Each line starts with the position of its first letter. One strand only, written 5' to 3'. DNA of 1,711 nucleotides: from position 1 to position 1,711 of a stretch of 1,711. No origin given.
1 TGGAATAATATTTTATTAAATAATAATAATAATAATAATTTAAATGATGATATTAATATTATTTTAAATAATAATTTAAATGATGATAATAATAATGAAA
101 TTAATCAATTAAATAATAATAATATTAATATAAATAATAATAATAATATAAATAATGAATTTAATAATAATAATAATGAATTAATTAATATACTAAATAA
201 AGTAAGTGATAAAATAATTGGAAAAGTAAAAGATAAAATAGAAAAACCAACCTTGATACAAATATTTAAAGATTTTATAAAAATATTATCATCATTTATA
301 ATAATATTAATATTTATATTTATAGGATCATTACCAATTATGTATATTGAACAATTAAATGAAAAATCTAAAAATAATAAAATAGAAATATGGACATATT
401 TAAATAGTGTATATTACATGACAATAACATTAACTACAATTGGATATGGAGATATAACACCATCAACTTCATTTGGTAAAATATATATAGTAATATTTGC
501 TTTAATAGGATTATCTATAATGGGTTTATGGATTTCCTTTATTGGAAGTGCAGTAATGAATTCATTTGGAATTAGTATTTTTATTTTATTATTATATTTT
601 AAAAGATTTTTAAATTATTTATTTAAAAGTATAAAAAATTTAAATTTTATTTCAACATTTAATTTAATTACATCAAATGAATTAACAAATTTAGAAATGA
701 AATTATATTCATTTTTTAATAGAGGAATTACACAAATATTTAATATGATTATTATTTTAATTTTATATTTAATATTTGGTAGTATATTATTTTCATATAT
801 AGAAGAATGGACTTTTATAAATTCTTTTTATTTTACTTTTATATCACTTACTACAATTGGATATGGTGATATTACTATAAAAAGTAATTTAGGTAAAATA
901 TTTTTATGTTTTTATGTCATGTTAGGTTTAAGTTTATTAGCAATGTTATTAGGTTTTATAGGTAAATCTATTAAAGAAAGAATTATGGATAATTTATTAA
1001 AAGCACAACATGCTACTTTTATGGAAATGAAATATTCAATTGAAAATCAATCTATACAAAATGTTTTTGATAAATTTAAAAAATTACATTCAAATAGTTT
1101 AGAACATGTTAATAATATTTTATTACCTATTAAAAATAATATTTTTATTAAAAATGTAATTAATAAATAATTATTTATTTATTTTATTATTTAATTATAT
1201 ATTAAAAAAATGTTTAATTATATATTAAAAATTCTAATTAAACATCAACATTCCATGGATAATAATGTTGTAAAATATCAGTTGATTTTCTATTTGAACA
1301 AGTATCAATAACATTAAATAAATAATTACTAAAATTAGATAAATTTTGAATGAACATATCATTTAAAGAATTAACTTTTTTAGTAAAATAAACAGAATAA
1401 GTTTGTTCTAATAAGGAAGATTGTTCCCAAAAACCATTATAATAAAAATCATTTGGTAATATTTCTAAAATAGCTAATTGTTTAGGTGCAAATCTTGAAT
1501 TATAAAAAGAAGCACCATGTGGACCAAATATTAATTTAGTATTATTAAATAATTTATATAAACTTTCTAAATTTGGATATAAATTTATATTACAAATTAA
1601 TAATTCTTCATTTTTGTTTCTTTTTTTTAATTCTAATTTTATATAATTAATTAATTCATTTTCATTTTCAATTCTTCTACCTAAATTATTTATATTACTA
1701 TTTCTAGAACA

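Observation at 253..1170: Compact 4TM/2P two-pore potassium channel with two identical TTIGYGD filters in an AT-rich protist genome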

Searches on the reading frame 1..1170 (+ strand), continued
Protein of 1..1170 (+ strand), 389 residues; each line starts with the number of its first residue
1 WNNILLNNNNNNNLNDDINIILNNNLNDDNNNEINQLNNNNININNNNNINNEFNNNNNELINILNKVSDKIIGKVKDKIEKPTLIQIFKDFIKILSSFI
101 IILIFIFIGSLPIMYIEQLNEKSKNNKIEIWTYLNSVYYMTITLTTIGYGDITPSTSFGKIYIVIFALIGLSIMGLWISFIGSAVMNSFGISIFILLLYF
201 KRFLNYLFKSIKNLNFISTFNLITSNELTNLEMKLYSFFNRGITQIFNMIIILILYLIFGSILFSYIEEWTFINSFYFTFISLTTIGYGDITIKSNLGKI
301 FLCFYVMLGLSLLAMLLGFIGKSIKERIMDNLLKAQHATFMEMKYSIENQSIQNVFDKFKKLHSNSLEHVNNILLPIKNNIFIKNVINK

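Call 41: predict_structure(alignment_id=A2)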
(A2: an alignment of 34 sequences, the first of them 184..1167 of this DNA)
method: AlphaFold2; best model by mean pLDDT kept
length: 328 residues; sequences in the alignment: 34
mean_pLDDT: 82.9   pTM: 0.72
mean pLDDT of the five models: 82.9, 81.7, 80.7, 79.6, 79.0
residues with pLDDT >= 90: 162; 70-90: 102; 50-70: 40; < 50: 24
segments of 3 or more residues with pLDDT < 50: 1-17
pLDDT, mean of each block of 10 residues (from residue 1): 45 47 80 92 97 95 79 97 94 96 97 92 80 80 82 63 66 81 89 97 98 98 92 96 95 92 90 93 87 77 60 50 55
secondary structure, 60 per line:
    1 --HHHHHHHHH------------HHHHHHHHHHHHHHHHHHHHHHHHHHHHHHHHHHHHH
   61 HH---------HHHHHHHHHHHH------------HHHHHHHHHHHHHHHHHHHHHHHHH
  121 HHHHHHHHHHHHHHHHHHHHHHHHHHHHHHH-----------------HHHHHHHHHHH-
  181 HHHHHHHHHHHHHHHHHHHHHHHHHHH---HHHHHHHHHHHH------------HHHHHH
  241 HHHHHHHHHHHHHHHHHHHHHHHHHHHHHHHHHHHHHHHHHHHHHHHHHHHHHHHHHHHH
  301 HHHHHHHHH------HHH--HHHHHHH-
elements in order: H3-11 H24-62 H72-83 H96-151 H169-179 H181-207 H211-222 H235-309 H321-327

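Call 43: fold_search(model_id=the predicted structure, library=pdb)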
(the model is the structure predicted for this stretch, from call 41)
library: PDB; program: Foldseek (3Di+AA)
matches with E <= 10: 679; with E <= 0.001: 114
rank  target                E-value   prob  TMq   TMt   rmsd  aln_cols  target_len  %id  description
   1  8de7_B                6.3e-07  1.00  0.41  0.51   8.2       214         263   22  Cryo-EM structure of the zebrafish two pore domain K+ channel TREK1 (K2P2.1) in DDM detergent (released 2023-03-08)
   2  4xdl_B                6.6e-07  1.00  0.43  0.55   6.1       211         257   25  Crystal structure of human two pore domain potassium ion channel TREK2 (K2P10.1) in complex with a brominated fluoxeti (released 2015-03-18)
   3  4xdl_D                7.0e-07  1.00  0.43  0.54   6.3       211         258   25  Crystal structure of human two pore domain potassium ion channel TREK2 (K2P10.1) in complex with a brominated fluoxeti (released 2015-03-18)
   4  4xdl_A                7.3e-07  1.00  0.44  0.54   6.5       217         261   25  Crystal structure of human two pore domain potassium ion channel TREK2 (K2P10.1) in complex with a brominated fluoxeti (released 2015-03-18)
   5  3ukm_A                8.8e-07  1.00  0.49  0.62   7.1       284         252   17  Crystal structure of the human two pore domain potassium ion channel K2P1 (TWIK-1) (released 2012-02-08)
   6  9dbr_A                1.3e-06  1.00  0.41  0.52   7.5       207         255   24  Danio rerio TREK-1:CBD complex (released 2025-09-17)
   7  4xdj_A                1.8e-06  1.00  0.43  0.55   7.6       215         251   23  Crystal structure of human two pore domain potassium ion channel TREK2 (K2P10.1) in an alternate conformation (FORM 2) (released 2015-03-18)
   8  4xdk_A                2.2e-06  1.00  0.41  0.54   6.5       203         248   25  Crystal structure of human two pore domain potassium ion channel TREK2 (K2P10.1) in complex with norfluoxetine (released 2015-03-18)
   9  4xdk_B                2.8e-06  1.00  0.42  0.54   6.0       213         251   25  Crystal structure of human two pore domain potassium ion channel TREK2 (K2P10.1) in complex with norfluoxetine (released 2015-03-18)
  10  4xdj_D                2.8e-06  1.00  0.42  0.56  15.7       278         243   21  Crystal structure of human two pore domain potassium ion channel TREK2 (K2P10.1) in an alternate conformation (FORM 2) (released 2015-03-18)
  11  6v36_B                3.1e-06  1.00  0.40  0.48   7.0       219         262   23  K2P2.1(TREK-1)I110D apo channel structure (released 2020-02-26)
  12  4xdk_D                3.7e-06  1.00  0.40  0.53   6.2       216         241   24  Crystal structure of human two pore domain potassium ion channel TREK2 (K2P10.1) in complex with norfluoxetine (released 2015-03-18)
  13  8de9_A                3.9e-06  1.00  0.40  0.50   7.2       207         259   23  Cryo-EM structure of the zebrafish two pore domain K+ channel TREK1 (K2P2.1) in DDM/POPE mixed micelles (released 2023-03-08)
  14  8qz1_A                4.0e-06  1.00  0.41  0.55  15.4       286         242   21  Crystal structure of human two pore domain potassium ion channel TREK-2 (K2P10.1) in complex with a nanobody (Nb58) (released 2024-05-29)
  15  8qz2_B                4.2e-06  1.00  0.41  0.54   6.7       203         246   25  Crystal structure of human two pore domain potassium ion channel TREK-2 (K2P10.1) in complex with an inhibitory nanobo (released 2024-05-29)
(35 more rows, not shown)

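Call 44: find_related_loci(query=window:184-1167:+, collection=metagenome_contigs, flank=10000)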
Query window:184-1167:+ (328 aa) in metagenome_contigs; peptide patterns used: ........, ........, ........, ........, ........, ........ (x = any residue, [..] = any of these).
173 stretches matched a pattern, but none encodes a relative of the query by tblastn (E <= 1e-3).

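Call 57: predict_structure(alignment_id=A3)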
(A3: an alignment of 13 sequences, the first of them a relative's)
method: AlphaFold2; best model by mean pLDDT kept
length: 459 residues; sequences in the alignment: 13
mean_pLDDT: 75.0   pTM: 0.54
mean pLDDT of the five models: 75.0, 73.7, 72.9, 71.4, 70.5
residues with pLDDT >= 90: 94; 70-90: 235; 50-70: 64; < 50: 66
segments of 3 or more residues with pLDDT < 50: 1-27, 93-124, 147-152
pLDDT, mean of each block of 10 residues (from residue 1): 36 41 52 86 87 70 67 85 78 47 37 34 47 68 54 64 86 90 94 92 85 93 81 91 91 83 79 82 79 62 60 78 81 92 96 94 84 81 91 86 81 80 77 75 77 74
secondary structure, 60 per line:
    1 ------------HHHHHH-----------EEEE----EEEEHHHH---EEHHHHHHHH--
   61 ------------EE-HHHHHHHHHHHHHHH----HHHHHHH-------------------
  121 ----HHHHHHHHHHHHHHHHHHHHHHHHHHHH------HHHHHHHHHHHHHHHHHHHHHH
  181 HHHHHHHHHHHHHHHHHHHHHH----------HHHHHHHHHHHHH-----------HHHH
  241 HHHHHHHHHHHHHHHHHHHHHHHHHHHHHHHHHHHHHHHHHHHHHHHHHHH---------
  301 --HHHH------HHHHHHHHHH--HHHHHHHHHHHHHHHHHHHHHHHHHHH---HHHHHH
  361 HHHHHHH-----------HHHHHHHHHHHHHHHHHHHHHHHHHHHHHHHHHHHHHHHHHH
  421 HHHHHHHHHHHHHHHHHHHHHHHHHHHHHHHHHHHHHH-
elements in order: H13-18 E30-33 E38-41 H42-45 H51-58 H76-90 H95-101 H125-152 H159-202 H213-225 H237-291 H303-306 H313-322 H325-351 H355-367 H379-458

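Call 60: search_protein_families(library=ncbifam, proteins=[window:184-1167:+], max_evalue=0.01)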
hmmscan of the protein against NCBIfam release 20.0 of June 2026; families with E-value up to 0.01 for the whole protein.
window:184-1167:+ (328 aa): 2 families
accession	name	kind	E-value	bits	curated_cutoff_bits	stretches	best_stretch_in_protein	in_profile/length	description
NF040645.1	K_channel_Meth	equivalog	2.2e-15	57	300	2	35-109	126-194/203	hyperpolarization-activated voltage-gated potassium channel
NF007828.0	PRK10537.1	equivalog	6.3e-09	35.3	425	2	134-281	100-249/403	voltage-gated potassium channel protein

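Call 61: find_encoding_contigs(protein=P0001, flank=6000, max_places=2)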
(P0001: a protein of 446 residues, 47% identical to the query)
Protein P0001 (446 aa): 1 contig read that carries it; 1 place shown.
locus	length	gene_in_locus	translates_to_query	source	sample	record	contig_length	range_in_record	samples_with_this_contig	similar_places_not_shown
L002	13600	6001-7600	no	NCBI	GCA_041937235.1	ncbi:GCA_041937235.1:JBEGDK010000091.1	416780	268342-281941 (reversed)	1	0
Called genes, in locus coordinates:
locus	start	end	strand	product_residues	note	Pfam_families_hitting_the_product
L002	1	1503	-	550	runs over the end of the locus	PF24807:WD40_CDC20-Fz (faint), PF23409:Beta-prop_EML (faint), PF23775:Beta-prop_RIG_2nd, PF24814:WD40_Prp19 (weak), PF25171:Beta-prop_WDR36-Utp21_1st (weak), PF25174:Beta-prop_THOC3, PF23381:Beta-prop_IFT122_1st (weak), PF23414:Beta-prop_EML_2, +9 more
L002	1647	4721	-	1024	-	PF12090:Spt20_SEP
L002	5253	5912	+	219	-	-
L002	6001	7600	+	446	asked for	PF00520:Ion_trans (weak), PF07885:Ion_trans_2, PF00520:Ion_trans, PF07885:Ion_trans_2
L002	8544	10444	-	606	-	PF00370:FGGY_N, PF02782:FGGY_C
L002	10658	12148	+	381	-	-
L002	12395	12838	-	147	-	PF10604:Polyketide_cyc2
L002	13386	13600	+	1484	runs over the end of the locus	-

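Call 62: find_encoding_contigs(protein=P0003, flank=6000, max_places=2)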
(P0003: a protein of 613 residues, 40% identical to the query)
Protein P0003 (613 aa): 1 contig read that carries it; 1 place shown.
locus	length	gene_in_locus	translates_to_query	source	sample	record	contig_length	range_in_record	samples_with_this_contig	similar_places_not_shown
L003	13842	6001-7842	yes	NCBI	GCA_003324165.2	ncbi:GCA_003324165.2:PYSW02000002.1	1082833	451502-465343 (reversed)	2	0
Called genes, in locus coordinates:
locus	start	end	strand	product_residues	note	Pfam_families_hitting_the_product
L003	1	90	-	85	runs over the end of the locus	-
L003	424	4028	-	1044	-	PF14691:Fer4_20, PF12837:Fer4_6 (faint), PF07992:Pyr_redox_2, PF13450:NAD_binding_8 (weak), PF13738:Pyr_redox_3 (faint), PF01180:DHO_dh, PF14697:Fer4_21, PF12838:Fer4_7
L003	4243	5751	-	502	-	-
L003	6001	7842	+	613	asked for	PF00520:Ion_trans (weak), PF07885:Ion_trans_2, PF00520:Ion_trans (weak), PF07885:Ion_trans_2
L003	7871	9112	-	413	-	PF11566:PI31_Prot_N, PF08577:PI31_Prot_C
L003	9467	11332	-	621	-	PF23381:Beta-prop_IFT122_1st (weak), PF24817:WD40_WDHD1_1st (weak), PF23409:Beta-prop_EML (weak), PF24807:WD40_CDC20-Fz, PF25172:Beta-prop_WDR3_2nd, PF25391:WD40_Gbeta (weak), PF25175:Beta-prop_WDR5, PF24817:WD40_WDHD1_1st (weak), +10 more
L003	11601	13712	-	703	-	PF07713:DUF1604, PF01585:G-patch (weak)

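Call 76: fold_search(model_id=the predicted structure, library=viral)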
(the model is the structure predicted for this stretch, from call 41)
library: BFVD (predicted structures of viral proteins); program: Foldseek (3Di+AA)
matches with E <= 10: 160; with E <= 0.001: 0
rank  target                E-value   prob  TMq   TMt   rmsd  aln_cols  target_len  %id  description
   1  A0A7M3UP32            7.3e-03  1.00  0.21  0.37  12.1       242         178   20  Potassium channel domain-containing protein [Pyramimonas orientalis virus]
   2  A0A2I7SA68            1.0e-01  0.99  0.24  0.47  14.3       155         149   21  (no name in the UniProt tables at hand)
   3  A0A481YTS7            1.6e-01  0.99  0.22  0.48   7.3       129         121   19  Inward rectifier potassium channel [Marseillevirus LCMAC101]
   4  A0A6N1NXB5            2.1e-01  1.00  0.27  0.79   5.0       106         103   22  Putative potassium channel protein [Tupanvirus soda lake]
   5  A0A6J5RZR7            3.3e-01  0.25  0.18  0.17  37.4       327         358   12  Uncharacterized protein [uncultured Caudovirales phage]
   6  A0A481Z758            3.4e-01  1.00  0.24  0.70   4.3       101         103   21  Potassium channel domain-containing protein [Pithovirus LCPAC201]
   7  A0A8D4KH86            3.9e-01  0.16  0.14  0.12  24.9       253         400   13  (no name in the UniProt tables at hand)
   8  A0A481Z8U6            4.3e-01  0.99  0.23  0.51   5.2       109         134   21  Uncharacterized protein [Pithovirus LCPAC302]
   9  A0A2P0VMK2            4.5e-01  0.97  0.19  0.60   4.4        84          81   34  Putative ion channel [Tetraselmis virus 1]
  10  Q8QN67                4.5e-01  0.97  0.22  0.53  15.9       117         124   17  EsV-1-223 [Ectocarpus siliculosus virus 1 (isolate New Zealand/Kaikoura/1988)]
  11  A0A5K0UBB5            5.9e-01  0.33  0.21  0.23  27.0       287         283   10  Putative t-snare protein [Yasminevirus sp. GU-2018]
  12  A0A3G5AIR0            7.2e-01  0.18  0.16  0.18  27.4       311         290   13  Syntaxin-2 isoform X3 [Sylvanvirus sp.]
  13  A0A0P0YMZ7            7.5e-01  0.99  0.21  0.64   2.9        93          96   20  (no name in the UniProt tables at hand)
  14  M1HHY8                7.9e-01  0.80  0.14  0.49   7.0        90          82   23  (no name in the UniProt tables at hand)
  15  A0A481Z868            9.0e-01  0.98  0.23  0.54   2.9        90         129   19  Potassium channel domain-containing protein [Pithovirus LCPAC304]
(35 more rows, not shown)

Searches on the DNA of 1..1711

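Call 59: search_rna_families(source=window, threshold=gathering)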
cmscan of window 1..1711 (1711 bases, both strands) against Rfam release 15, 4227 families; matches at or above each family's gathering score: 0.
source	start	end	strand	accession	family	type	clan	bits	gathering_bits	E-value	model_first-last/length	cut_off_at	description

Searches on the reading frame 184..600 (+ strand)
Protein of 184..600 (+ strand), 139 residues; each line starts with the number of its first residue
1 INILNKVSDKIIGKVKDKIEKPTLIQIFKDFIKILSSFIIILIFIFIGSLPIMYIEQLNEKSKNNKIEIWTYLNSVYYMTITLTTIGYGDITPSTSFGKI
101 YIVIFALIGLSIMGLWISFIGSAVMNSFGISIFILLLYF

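Call 34: search_protein_families(library=pfam, proteins=[window:184-600:+], max_evalue=0.1)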
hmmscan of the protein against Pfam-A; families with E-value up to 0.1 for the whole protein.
window:184-600:+ (139 aa): 4 families
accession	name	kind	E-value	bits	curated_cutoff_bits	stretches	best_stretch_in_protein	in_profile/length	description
PF07885.22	Ion_trans_2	-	2.3e-19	69.5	22.5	1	41-125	2-78/79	Ion channel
PF00520.37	Ion_trans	-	1.3e-09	38.1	25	1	24-123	118-232/241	Ion transport protein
PF01616.22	Orbi_NS3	-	0.03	14.3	27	1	5-80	58-129/179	Orbivirus NS3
PF19732.4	SpoIIE_N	-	0.079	11.9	27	1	37-114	161-236/605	Stage II sporulation protein E N-terminal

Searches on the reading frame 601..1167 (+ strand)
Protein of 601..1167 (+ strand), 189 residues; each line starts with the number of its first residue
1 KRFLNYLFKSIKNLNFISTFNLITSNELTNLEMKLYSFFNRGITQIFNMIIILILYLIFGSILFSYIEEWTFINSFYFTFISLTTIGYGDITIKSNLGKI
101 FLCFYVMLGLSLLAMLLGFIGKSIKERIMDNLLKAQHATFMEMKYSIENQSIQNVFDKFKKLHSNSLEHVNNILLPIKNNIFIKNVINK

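Call 34: search_protein_families(library=pfam, proteins=[window:601-1167:+], max_evalue=0.1)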
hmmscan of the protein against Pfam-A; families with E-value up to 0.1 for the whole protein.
window:601-1167:+ (189 aa): 2 families
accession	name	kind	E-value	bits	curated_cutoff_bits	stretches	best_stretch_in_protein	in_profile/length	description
PF07885.22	Ion_trans_2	-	7.3e-21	74.3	22.5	1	51-124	1-77/79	Ion channel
PF00520.37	Ion_trans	-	4.9e-07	29.6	25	1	28-126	112-235/241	Ion transport protein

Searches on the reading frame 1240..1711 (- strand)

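Call 8: search_protein_families(library=pfam, proteins=[window:1240-1711:-], max_evalue=1)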
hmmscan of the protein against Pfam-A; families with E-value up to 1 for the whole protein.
window:1240-1711:- (157 aa): 1 family
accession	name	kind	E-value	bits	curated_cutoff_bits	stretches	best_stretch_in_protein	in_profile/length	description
PF04577.19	Glyco_transf_61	-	1.5e-11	45.2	27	1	9-81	69-136/137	Glycosyltransferase 61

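Call 19: find_homologous_proteins(query=window:1240-1711:-)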
Query window:1240-1711:-: 21 candidates shared short words with the query, none scored E <= 0.001.

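Call 60: search_protein_families(library=ncbifam, proteins=[window:1240-1711:-], max_evalue=0.01)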
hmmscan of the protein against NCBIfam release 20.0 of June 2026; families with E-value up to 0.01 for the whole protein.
window:1240-1711:- (157 aa): 0 families
